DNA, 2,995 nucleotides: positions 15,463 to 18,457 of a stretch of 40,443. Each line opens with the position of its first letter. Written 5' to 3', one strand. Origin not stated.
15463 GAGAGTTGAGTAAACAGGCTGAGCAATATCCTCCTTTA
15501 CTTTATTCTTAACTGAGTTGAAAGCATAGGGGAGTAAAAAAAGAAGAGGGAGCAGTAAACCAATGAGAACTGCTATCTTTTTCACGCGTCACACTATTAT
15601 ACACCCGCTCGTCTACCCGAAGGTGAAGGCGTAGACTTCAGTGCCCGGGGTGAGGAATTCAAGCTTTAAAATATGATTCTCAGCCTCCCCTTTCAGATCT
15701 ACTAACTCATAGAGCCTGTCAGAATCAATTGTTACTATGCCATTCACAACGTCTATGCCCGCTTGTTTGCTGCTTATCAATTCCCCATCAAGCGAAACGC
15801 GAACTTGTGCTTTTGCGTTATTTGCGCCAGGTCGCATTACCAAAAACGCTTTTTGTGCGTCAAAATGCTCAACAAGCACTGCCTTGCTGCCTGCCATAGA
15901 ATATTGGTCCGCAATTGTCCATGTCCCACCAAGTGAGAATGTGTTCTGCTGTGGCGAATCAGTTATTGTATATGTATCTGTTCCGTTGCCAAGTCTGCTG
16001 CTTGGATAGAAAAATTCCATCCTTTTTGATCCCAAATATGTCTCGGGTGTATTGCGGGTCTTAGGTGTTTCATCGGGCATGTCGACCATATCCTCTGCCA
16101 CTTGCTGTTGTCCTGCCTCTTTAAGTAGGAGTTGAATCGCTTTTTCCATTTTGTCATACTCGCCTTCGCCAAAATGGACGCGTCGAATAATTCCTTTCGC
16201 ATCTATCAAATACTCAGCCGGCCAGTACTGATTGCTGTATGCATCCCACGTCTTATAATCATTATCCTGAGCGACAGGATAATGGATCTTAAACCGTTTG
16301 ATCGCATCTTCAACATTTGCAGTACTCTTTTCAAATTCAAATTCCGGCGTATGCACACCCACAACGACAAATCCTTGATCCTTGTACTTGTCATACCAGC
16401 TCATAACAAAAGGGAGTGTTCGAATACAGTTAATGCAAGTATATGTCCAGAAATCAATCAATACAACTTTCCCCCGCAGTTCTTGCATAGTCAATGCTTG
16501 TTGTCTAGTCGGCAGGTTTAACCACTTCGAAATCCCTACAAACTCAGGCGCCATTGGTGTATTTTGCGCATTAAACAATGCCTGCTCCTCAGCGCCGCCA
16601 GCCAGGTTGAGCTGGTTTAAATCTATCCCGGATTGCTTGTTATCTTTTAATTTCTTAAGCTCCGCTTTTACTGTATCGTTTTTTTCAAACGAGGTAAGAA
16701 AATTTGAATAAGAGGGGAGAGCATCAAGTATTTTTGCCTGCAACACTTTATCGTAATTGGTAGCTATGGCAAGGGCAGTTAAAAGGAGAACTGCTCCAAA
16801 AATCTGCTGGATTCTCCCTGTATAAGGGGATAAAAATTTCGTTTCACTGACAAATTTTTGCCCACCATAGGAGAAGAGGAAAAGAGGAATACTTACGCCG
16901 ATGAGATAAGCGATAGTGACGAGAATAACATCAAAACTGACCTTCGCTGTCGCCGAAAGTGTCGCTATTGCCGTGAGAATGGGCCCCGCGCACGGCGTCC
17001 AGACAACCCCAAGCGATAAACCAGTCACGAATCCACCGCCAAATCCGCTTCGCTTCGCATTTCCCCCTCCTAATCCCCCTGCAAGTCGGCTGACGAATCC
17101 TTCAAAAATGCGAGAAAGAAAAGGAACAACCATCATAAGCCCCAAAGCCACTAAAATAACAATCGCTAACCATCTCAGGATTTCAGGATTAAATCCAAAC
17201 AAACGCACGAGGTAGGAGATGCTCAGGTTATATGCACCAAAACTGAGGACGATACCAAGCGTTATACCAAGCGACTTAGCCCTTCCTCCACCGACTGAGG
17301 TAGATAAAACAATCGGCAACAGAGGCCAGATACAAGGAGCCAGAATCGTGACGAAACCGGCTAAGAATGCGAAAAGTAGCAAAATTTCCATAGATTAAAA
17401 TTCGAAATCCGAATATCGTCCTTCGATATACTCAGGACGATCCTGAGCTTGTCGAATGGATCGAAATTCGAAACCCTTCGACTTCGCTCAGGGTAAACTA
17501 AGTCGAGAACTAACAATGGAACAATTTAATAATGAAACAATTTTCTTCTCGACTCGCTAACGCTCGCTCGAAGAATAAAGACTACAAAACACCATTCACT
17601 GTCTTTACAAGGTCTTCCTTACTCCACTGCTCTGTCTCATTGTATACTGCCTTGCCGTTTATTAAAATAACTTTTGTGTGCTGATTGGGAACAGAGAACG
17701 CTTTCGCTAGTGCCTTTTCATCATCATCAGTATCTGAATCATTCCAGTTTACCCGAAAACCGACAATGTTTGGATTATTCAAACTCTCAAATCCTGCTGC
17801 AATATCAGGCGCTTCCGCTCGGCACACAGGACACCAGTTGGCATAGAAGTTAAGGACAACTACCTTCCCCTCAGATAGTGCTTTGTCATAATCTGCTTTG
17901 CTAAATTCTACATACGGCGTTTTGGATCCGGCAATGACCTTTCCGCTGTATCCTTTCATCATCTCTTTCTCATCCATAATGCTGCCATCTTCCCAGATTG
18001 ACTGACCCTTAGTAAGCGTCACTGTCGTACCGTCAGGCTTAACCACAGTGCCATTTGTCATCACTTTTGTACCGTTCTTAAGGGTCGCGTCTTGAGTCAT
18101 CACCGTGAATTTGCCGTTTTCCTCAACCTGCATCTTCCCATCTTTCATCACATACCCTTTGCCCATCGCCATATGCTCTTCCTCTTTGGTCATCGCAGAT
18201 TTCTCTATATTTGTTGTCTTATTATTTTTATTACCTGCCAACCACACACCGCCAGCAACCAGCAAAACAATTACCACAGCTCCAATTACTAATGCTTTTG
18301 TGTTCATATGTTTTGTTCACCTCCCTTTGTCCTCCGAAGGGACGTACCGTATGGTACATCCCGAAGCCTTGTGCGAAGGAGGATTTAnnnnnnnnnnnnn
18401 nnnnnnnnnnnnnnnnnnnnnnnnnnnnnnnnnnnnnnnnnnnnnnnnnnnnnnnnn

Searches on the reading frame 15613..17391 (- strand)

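Call 80: search_protein_families(library=pfam, max_evalue=0.00001, proteins=[window:15613-17391:-])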
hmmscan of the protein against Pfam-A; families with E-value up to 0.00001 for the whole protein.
window:15613-17391:- (592 aa): 5 families
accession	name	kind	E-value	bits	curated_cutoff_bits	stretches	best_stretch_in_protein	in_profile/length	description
PF17991.7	Thioredoxin_10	-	2.6e-32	112.7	27.1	1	448-592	1-142/142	Thioredoxin like C-terminal domain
PF00578.27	AhpC-TSA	-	3.4e-11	43.6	26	1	296-404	14-123/124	AhpC/TSA family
PF08534.16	Redoxin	-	4.1e-11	43.3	26.6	1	281-411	6-137/148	Redoxin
PF13905.12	Thioredoxin_8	-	2.9e-10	40.8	27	1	307-401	1-93/94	Thioredoxin-like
PF02683.22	DsbD_TM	-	3e-09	36.9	27.1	1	4-210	4-215/219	Cytochrome C biogenesis protein transmembrane domain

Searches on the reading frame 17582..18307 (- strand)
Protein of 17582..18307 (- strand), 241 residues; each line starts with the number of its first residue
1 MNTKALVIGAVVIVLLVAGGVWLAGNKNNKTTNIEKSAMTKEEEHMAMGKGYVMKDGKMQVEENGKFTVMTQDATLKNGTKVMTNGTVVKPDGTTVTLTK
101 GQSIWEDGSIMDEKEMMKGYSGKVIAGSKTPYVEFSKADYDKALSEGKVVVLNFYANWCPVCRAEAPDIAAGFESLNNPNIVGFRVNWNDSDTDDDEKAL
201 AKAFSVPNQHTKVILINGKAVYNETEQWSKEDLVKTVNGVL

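Call 80: search_protein_families(library=pfam, max_evalue=0.00001, proteins=[window:17582-18307:-])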
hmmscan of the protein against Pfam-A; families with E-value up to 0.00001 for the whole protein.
window:17582-18307:- (241 aa): 4 families
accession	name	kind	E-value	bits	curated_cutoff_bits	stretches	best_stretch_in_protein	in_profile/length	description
PF20606.3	DUF6799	-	2.4e-18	66.1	26.8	1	51-110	3-63/63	Domain of unknown function (DUF6799)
PF00085.26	Thioredoxin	-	1.7e-09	38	23.5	1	133-237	3-101/103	Thioredoxin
PF00578.27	AhpC-TSA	-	1.5e-08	35.1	26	1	140-192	23-71/124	AhpC/TSA family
PF08534.16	Redoxin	-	9.5e-06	25.9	26.6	0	144-171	23-53/148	Redoxin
